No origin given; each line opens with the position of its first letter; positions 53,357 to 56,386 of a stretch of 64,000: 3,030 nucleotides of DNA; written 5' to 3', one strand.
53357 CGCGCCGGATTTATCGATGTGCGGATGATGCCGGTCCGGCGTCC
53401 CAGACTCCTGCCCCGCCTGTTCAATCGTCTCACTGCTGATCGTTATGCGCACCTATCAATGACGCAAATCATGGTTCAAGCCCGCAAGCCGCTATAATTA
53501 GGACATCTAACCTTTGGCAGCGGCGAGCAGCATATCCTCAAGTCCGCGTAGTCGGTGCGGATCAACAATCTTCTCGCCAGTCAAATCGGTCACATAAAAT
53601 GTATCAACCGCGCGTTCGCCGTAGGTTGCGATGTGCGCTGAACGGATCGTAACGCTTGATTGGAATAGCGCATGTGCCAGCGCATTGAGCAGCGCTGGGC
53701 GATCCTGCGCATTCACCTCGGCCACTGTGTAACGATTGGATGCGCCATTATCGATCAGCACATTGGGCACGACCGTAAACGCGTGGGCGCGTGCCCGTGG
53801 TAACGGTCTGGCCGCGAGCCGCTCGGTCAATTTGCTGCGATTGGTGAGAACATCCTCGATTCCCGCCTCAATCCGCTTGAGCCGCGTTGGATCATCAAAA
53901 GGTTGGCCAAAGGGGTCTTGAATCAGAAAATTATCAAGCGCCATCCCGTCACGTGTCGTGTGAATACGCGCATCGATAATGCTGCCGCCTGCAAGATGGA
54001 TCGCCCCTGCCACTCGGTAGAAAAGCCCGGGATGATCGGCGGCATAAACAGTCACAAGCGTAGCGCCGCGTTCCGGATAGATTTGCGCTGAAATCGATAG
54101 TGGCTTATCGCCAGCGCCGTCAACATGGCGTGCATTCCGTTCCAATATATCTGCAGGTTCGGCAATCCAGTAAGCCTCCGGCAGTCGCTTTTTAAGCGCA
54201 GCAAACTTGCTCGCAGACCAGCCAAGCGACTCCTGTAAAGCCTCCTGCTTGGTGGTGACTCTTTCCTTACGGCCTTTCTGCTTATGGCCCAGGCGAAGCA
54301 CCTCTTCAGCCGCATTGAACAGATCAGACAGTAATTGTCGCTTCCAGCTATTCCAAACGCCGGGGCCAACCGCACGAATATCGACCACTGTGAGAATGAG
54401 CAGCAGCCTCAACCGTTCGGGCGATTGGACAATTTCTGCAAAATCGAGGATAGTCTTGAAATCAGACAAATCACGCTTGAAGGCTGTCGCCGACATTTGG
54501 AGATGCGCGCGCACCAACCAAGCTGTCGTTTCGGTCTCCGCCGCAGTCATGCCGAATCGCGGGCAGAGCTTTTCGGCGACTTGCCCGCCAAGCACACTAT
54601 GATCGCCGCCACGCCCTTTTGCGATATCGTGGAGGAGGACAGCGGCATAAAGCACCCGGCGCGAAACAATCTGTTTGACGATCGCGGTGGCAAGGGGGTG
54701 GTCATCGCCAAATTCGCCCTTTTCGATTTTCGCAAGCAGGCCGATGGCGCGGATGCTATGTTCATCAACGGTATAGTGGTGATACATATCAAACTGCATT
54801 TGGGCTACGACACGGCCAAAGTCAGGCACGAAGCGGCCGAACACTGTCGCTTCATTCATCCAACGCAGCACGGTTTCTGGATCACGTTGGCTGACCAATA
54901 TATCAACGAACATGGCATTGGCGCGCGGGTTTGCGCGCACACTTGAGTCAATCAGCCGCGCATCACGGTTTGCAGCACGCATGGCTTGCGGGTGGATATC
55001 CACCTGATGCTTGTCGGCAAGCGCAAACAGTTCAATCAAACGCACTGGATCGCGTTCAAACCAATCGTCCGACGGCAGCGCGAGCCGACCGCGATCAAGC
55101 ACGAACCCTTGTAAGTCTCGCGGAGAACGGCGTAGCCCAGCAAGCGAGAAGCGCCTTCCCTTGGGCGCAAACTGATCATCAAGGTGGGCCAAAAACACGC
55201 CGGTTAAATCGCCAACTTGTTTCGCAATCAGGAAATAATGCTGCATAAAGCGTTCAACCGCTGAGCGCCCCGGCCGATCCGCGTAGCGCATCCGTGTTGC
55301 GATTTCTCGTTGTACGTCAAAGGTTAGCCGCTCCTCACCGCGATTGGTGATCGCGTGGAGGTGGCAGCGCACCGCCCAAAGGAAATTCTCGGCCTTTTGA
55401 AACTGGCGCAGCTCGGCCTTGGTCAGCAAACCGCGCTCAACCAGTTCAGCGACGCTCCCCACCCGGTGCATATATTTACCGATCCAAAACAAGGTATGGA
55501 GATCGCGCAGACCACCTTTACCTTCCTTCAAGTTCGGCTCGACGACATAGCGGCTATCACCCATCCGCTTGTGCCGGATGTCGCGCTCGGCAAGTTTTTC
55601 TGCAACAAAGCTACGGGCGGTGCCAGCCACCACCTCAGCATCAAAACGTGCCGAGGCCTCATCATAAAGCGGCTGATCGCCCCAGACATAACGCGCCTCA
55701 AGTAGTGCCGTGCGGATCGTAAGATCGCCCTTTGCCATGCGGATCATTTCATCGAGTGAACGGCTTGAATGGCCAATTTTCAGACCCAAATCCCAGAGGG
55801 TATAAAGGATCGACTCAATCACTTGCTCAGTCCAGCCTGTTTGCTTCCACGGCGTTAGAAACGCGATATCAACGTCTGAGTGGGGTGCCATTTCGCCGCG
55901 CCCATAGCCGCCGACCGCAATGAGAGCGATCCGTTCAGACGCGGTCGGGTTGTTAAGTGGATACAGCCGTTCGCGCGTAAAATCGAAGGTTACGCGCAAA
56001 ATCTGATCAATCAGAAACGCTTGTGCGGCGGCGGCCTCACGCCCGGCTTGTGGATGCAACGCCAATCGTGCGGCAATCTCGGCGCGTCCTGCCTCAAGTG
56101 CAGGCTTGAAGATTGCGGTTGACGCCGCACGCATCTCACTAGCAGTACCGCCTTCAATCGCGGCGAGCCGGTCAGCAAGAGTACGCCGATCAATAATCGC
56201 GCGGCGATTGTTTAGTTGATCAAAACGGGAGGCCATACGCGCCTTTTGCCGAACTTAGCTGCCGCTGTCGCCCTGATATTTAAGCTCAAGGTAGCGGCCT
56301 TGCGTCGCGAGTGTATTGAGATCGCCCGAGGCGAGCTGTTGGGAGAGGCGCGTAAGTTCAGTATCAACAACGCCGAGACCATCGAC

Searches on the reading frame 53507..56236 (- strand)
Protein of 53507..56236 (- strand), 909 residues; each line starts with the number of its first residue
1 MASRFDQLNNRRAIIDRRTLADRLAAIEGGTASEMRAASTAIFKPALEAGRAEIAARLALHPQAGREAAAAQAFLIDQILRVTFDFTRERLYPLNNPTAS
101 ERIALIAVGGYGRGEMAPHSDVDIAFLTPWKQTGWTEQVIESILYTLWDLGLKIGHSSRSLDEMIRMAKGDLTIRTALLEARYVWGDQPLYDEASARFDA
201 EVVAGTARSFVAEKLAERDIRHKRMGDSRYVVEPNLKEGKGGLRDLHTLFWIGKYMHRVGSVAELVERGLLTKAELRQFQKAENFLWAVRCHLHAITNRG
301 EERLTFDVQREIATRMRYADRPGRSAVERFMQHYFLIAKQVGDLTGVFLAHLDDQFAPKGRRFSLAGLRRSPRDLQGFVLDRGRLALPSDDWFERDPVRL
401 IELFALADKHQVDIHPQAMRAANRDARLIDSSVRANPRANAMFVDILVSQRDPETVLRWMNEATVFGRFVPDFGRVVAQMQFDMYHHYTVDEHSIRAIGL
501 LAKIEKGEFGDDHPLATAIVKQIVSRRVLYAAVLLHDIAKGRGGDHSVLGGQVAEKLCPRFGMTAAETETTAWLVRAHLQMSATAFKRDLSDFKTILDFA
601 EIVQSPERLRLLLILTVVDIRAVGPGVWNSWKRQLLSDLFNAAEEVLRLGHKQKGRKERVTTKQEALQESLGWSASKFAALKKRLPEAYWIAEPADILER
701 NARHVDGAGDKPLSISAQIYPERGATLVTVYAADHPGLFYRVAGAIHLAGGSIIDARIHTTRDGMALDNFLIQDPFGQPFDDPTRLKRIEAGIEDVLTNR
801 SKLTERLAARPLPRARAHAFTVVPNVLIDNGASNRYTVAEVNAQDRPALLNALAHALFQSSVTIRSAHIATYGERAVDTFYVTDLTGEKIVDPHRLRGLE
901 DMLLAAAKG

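Call 20: search_protein_families(library=pfam, proteins=[window:53507-56236:-])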
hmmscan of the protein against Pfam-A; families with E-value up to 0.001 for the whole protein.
window:53507-56236:- (909 aa): 5 families
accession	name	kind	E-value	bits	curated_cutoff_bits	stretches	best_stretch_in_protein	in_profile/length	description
PF08335.16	GlnD_UR_UTase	-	7e-47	159.4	21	1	210-348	2-140/141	GlnD PII-uridylyltransferase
PF01842.31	ACT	-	8e-10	38.7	27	1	727-789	2-61/66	ACT domain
PF01966.28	HD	-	9.3e-09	36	22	1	490-599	1-109/116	HD domain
PF01909.29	NTP_transf_2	-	3.3e-05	24.6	21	1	102-151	14-72/93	Nucleotidyltransferase domain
PF24931.1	ACT_ACR9_3rd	-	0.0002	21.8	27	0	826-901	2-78/98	ACR9-like, ACT-like domain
